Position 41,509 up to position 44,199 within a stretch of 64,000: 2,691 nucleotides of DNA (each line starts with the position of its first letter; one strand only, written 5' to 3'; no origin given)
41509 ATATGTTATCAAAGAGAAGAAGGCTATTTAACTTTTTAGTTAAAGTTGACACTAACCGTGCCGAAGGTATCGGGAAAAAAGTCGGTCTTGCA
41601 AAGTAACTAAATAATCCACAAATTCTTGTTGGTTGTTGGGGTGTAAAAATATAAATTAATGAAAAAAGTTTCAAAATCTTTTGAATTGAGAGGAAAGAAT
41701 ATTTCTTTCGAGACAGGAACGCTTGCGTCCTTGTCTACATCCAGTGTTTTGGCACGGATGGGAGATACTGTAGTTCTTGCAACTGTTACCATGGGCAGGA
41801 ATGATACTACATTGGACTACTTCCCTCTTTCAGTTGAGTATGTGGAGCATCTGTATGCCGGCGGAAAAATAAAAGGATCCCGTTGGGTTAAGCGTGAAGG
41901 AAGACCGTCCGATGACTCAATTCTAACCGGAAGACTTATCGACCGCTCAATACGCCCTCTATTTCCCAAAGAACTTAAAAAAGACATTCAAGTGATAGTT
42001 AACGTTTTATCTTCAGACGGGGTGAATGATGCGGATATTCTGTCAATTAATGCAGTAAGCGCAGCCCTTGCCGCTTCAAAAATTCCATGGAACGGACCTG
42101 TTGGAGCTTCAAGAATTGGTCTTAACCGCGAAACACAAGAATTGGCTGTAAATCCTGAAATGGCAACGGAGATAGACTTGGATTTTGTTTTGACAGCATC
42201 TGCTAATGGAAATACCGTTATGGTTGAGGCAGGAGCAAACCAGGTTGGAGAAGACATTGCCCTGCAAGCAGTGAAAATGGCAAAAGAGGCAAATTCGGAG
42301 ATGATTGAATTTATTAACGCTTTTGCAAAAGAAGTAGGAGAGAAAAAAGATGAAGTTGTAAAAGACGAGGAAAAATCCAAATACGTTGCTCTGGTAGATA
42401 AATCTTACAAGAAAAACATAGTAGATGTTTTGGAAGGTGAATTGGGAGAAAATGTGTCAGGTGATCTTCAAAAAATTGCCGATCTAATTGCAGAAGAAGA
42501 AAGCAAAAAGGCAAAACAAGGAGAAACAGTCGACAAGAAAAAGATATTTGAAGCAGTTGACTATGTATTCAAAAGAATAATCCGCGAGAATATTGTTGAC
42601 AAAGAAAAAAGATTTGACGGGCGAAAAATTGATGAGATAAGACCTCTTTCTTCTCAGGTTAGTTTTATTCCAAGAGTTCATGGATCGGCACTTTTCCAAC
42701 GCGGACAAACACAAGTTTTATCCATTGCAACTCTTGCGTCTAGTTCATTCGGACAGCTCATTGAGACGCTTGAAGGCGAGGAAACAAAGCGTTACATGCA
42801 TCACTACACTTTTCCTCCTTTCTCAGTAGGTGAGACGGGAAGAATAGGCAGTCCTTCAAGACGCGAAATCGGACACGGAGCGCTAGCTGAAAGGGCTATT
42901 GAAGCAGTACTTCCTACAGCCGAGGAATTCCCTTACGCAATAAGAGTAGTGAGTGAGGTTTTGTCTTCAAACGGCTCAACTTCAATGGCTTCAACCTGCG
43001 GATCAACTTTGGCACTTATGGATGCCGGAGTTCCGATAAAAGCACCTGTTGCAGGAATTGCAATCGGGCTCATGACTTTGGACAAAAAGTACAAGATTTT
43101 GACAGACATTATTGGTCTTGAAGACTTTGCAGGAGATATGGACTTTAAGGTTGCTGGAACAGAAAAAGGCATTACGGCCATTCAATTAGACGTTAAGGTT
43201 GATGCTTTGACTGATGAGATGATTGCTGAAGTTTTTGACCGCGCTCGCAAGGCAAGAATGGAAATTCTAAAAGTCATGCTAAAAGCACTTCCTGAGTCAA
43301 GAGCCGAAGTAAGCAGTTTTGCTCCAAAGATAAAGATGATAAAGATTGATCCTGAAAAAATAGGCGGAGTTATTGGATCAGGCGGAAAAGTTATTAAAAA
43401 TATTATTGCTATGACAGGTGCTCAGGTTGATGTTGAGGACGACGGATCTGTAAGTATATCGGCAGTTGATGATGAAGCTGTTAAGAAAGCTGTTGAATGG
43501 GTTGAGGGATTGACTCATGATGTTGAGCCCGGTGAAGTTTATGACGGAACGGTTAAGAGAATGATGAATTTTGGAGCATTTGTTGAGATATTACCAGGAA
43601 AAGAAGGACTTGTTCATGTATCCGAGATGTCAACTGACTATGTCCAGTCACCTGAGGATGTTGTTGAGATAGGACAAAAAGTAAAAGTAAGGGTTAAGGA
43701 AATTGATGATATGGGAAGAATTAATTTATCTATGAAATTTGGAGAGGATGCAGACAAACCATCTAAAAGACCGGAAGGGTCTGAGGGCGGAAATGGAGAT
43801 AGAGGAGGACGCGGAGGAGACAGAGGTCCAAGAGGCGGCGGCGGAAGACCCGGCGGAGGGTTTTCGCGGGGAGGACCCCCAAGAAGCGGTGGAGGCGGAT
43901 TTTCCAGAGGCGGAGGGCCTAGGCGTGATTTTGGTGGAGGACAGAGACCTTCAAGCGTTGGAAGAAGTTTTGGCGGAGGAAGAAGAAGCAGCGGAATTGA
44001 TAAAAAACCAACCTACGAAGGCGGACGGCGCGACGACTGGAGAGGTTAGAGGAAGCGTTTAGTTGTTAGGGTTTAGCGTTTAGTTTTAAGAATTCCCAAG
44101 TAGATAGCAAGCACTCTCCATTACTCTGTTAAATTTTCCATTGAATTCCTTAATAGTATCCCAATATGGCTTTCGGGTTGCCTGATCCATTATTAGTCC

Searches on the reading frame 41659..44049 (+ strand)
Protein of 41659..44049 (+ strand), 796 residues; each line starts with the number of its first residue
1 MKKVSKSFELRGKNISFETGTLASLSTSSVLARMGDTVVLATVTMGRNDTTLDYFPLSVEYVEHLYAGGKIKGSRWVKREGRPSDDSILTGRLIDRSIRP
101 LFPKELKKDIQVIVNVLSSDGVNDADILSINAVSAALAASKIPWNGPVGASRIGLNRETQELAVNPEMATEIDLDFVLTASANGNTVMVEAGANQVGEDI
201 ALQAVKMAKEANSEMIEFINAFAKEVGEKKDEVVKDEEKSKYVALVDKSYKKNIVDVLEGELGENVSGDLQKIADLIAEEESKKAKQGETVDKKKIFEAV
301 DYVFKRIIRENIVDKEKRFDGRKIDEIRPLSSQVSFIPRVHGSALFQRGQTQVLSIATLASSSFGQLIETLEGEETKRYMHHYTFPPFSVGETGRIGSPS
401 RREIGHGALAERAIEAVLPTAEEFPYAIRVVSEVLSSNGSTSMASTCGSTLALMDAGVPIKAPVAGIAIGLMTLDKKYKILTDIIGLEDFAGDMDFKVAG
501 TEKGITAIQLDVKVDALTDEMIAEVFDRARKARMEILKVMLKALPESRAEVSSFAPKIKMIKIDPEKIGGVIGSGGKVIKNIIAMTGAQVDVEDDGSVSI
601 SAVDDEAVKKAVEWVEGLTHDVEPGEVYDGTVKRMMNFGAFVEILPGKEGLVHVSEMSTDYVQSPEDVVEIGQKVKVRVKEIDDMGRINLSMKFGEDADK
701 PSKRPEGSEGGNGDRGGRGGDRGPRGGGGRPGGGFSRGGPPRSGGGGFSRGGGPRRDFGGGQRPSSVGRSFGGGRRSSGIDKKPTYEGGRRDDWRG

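Call 29: search_protein_families(library=pfam, proteins=[window:41659-44049:+], max_evalue=0.001)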
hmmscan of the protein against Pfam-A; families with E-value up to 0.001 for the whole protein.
window:41659-44049:+ (796 aa): 6 families
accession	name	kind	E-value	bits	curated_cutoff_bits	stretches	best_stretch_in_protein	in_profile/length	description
PF01138.27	RNase_PH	-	2.7e-59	199.7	25.5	2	13-143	3-130/130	3' exoribonuclease family, domain 1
PF00575.29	S1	-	1.3e-20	74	22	1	622-693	2-74/74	S1 RNA binding domain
PF00013.35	KH_1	-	4.6e-11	42.8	21.5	1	561-616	4-65/66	KH domain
PF23459.1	S1_RRP5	-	9.4e-08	33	27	1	622-685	1-64/72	RRP5 S1 domain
PF03725.20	RNase_PH_C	-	2.3e-06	27.9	20.8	0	165-211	18-67/67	3' exoribonuclease family, domain 2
PF03726.19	PNPase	-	0.00018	22.3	24.6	1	275-323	31-81/81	Polyribonucleotide nucleotidyltransferase, RNA binding domain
